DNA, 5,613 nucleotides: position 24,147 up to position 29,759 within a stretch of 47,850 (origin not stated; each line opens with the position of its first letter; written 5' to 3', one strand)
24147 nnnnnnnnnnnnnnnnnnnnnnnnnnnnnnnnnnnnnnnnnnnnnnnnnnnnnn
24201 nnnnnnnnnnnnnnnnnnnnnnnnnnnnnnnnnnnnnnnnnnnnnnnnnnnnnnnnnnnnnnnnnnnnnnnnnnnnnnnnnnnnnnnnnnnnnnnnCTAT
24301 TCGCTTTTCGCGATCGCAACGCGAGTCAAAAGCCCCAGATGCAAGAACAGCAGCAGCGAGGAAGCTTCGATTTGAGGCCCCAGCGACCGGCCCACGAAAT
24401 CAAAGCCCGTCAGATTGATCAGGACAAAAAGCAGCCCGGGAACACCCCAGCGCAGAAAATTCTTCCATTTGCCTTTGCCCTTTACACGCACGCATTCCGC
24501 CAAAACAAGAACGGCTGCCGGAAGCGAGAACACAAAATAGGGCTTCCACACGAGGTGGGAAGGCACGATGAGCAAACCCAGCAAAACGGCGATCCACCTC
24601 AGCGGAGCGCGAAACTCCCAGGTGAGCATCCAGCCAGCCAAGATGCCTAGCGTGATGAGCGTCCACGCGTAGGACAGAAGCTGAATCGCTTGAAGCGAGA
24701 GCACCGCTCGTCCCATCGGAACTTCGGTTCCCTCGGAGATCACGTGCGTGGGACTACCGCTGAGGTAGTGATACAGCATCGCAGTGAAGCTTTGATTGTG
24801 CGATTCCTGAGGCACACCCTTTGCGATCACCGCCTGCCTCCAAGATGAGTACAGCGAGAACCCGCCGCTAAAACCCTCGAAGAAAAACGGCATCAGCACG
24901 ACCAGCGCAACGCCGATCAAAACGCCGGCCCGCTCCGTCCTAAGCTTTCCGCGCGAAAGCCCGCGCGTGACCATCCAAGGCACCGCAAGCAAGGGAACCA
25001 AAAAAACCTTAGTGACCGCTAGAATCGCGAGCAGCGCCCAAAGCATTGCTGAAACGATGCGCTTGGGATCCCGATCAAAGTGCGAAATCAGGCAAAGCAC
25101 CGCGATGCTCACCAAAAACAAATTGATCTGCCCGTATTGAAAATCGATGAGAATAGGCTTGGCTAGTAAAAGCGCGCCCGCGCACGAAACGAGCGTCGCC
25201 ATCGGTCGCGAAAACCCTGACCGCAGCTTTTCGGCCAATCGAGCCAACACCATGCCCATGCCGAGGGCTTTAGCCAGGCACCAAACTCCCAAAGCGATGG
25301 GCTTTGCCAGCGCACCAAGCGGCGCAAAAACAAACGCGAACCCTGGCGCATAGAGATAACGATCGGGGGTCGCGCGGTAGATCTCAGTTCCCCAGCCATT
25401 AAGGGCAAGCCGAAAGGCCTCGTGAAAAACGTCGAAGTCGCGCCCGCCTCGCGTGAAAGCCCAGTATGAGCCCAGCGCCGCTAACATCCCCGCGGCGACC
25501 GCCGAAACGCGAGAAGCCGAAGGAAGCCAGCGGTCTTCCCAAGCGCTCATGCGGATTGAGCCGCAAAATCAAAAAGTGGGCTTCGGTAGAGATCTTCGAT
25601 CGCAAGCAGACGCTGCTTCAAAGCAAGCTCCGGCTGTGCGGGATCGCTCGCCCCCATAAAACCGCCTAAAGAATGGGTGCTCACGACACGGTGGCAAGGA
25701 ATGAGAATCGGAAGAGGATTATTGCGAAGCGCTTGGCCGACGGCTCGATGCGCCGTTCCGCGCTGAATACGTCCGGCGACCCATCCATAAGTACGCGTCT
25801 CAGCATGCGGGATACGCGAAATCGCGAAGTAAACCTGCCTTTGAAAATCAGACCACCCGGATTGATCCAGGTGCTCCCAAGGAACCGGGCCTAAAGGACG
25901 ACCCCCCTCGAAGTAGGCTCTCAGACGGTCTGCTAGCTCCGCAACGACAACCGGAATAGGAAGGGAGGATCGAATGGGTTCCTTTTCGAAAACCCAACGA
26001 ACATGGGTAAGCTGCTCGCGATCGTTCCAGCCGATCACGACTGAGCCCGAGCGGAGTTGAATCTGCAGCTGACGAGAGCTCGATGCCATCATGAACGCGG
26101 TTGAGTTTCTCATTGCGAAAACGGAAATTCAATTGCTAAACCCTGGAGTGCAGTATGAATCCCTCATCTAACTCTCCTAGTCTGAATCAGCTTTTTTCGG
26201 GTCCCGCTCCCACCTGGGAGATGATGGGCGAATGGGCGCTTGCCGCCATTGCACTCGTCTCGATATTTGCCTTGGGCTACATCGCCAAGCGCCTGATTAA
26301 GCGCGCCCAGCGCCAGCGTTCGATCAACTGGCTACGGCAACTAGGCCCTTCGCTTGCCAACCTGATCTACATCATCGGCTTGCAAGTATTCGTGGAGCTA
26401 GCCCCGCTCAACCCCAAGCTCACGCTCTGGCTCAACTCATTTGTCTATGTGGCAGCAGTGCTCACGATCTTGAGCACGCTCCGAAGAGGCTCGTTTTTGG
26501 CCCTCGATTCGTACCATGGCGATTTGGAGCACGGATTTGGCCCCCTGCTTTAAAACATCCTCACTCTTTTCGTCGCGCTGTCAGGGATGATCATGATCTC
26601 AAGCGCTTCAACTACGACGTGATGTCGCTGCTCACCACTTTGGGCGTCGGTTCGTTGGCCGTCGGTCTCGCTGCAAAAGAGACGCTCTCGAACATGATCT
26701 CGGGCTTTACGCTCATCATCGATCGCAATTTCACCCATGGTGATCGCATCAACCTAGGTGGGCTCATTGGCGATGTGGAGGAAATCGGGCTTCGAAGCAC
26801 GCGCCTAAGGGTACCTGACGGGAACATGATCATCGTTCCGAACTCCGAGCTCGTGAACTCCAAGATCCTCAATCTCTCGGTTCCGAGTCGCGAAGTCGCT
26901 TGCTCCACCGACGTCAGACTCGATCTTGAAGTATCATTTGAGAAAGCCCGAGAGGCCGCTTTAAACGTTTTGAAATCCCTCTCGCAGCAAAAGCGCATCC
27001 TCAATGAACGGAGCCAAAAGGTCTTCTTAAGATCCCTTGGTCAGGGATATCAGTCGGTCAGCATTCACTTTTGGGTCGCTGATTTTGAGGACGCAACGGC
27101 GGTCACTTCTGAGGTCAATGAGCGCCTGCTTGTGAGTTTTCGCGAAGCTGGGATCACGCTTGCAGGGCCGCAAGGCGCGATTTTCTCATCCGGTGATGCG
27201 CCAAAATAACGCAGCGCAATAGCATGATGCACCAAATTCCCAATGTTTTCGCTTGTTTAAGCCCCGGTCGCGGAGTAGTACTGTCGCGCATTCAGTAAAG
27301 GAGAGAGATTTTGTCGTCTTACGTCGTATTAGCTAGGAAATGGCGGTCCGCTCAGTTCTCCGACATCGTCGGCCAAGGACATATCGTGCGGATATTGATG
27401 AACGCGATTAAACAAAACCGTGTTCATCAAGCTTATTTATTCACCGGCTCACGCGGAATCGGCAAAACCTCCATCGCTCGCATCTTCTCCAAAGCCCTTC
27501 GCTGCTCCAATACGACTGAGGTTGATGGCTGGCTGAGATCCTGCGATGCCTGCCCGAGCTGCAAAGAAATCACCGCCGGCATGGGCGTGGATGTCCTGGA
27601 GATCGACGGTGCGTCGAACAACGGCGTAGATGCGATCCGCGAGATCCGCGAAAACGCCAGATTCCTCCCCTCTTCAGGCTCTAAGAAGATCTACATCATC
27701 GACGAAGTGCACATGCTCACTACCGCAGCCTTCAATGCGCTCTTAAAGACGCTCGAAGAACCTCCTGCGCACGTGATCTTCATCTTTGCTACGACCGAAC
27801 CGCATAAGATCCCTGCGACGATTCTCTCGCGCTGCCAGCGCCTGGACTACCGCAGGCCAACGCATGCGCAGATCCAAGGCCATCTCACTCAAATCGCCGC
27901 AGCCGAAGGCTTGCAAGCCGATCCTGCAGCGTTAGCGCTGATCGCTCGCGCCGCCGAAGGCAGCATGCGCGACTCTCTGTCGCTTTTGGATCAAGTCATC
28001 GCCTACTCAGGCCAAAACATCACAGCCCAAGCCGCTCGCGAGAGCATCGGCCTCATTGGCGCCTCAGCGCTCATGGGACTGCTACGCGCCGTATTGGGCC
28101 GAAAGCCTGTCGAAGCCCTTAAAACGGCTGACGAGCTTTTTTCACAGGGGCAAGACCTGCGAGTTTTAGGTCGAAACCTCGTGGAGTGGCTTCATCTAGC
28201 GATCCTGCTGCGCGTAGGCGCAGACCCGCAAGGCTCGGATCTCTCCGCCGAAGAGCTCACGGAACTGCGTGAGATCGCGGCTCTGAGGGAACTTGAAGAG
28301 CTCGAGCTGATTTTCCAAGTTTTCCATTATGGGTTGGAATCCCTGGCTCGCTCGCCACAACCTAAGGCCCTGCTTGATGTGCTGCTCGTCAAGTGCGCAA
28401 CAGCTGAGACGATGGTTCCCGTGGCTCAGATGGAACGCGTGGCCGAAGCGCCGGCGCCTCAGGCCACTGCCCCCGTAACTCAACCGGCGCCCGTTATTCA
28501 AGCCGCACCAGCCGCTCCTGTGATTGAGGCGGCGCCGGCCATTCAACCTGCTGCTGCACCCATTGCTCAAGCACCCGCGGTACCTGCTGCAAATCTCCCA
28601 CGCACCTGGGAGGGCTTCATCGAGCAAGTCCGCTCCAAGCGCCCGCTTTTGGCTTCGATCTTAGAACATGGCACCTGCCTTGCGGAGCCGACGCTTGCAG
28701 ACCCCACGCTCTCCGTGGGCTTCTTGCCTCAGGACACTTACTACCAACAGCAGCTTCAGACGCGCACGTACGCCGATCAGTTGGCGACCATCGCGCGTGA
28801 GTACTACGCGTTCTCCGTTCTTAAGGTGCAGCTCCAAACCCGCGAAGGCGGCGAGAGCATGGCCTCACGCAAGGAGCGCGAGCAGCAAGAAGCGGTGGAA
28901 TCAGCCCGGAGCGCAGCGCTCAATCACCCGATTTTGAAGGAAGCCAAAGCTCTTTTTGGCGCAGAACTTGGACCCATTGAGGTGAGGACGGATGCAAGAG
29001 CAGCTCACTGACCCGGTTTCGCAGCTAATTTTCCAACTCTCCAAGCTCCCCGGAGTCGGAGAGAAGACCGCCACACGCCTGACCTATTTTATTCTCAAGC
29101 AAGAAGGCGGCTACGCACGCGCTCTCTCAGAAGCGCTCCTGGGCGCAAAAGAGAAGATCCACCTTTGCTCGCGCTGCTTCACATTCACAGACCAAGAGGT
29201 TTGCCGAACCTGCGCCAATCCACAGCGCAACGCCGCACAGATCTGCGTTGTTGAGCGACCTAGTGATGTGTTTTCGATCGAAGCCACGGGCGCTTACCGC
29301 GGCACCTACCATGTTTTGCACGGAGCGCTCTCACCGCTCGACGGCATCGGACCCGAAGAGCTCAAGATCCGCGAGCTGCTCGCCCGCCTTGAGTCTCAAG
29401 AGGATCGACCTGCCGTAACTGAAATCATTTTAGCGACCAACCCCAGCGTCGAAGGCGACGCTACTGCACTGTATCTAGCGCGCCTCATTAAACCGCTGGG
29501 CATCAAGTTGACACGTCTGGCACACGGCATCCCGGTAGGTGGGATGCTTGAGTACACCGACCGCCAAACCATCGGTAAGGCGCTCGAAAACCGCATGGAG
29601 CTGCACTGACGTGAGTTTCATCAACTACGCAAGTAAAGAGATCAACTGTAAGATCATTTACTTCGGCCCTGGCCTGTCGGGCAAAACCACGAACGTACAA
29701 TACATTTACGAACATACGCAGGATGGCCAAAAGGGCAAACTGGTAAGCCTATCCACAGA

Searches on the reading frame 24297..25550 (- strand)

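Call 67: search_protein_families(library=pfam, proteins=[window:24297-25550:-], max_evalue=0.00001)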
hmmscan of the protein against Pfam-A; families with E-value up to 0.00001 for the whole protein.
window:24297-25550:- (417 aa): 1 family
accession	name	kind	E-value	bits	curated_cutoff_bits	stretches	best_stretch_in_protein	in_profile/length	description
PF09594.16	GT87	-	4.4e-12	46.7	25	1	65-328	1-235/237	Glycosyltransferase family 87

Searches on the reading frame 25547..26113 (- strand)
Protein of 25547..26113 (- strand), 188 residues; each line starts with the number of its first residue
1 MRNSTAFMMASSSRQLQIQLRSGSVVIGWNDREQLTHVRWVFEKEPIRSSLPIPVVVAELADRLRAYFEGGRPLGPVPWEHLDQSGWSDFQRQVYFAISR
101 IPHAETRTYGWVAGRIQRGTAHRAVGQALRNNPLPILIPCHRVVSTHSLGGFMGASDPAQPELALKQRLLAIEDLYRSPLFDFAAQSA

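Call 86: search_protein_families(library=pfam, proteins=[window:25547-26113:-], max_evalue=0.00001)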
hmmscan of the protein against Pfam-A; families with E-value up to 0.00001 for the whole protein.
window:25547-26113:- (188 aa): 1 family
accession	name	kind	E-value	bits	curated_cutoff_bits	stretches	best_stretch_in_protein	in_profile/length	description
PF01035.26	DNA_binding_1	-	1.2e-23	83.1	27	1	89-173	1-79/81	6-O-methylguanine DNA methyltransferase, DNA binding domain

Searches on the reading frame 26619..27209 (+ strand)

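Call 86: search_protein_families(library=pfam, proteins=[window:26619-27209:+], max_evalue=0.00001)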
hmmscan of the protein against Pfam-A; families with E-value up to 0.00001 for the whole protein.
window:26619-27209:+ (196 aa): 2 families
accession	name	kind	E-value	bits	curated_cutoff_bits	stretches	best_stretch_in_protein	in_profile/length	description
PF00924.24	MS_channel_2nd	-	7.1e-22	77.8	20.2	1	22-87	2-67/68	Mechanosensitive ion channel, beta-domain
PF21082.3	MS_channel_3rd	-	2.4e-07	31.5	21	1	97-179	3-86/88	Mechanosensitive ion channel MscS, C-terminal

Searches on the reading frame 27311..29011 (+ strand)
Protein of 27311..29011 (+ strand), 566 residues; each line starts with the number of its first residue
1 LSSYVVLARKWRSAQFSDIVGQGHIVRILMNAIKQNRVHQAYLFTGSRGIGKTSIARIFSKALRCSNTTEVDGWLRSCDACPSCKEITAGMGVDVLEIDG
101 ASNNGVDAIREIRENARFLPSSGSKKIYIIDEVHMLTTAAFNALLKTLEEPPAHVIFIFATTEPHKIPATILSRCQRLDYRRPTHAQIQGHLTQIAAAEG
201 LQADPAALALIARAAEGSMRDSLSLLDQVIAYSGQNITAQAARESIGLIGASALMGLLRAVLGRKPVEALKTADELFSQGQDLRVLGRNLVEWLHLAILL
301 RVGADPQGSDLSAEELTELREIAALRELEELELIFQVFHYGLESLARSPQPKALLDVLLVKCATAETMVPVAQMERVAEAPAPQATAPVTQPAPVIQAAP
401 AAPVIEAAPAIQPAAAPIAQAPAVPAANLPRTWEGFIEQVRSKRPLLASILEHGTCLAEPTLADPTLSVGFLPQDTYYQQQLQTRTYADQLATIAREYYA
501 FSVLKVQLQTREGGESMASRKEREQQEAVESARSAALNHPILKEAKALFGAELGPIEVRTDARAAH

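Call 67: search_protein_families(library=pfam, proteins=[window:27311-29011:+], max_evalue=0.00001)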
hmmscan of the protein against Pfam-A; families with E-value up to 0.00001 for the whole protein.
window:27311-29011:+ (566 aa): 5 families
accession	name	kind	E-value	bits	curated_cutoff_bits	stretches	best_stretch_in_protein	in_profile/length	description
PF13177.12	DNA_pol3_delta2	-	1.9e-42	145.4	27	1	22-181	2-158/161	DNA polymerase III, delta subunit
PF22608.2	DNAX_ATPase_lid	-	2.3e-19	69.4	27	1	187-234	1-48/49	DNA polymerase III clamp loader subunit, ATPase lid domain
PF12169.13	DNA_pol3_gamma3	-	6.8e-18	65.3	24.4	1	237-373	1-139/143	DNA polymerase III subunits gamma and tau domain III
PF00004.35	AAA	-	4.4e-12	47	21.2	1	43-177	2-125/131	ATPase family associated with various cellular activities (AAA)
PF07728.20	AAA_5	-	5.5e-06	26.9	22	0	43-153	3-95/139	AAA domain (dynein-related subfamily)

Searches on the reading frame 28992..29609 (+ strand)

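Call 86: search_protein_families(library=pfam, proteins=[window:28992-29609:+], max_evalue=0.00001)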
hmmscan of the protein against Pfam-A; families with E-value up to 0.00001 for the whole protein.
window:28992-29609:+ (205 aa): 5 families
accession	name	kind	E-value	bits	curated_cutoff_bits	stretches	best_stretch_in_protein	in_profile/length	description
PF13662.12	Toprim_4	-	6.1e-26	90.9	25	1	83-177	2-85/85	Toprim domain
PF21176.3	RecR_HhH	-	1.8e-13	50.5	27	1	10-52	2-44/45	RecR, helix-hairpin-helix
PF01751.28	Toprim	-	1.9e-10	41.2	23.1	1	83-169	1-89/96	Toprim domain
PF21175.2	RecR_C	-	7e-10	38.6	22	1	179-201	1-23/24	RecR, C-terminal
PF02132.21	RecR_ZnF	-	1.3e-07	31.6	22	1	56-76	1-21/21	RecR, Cys4-zinc finger domain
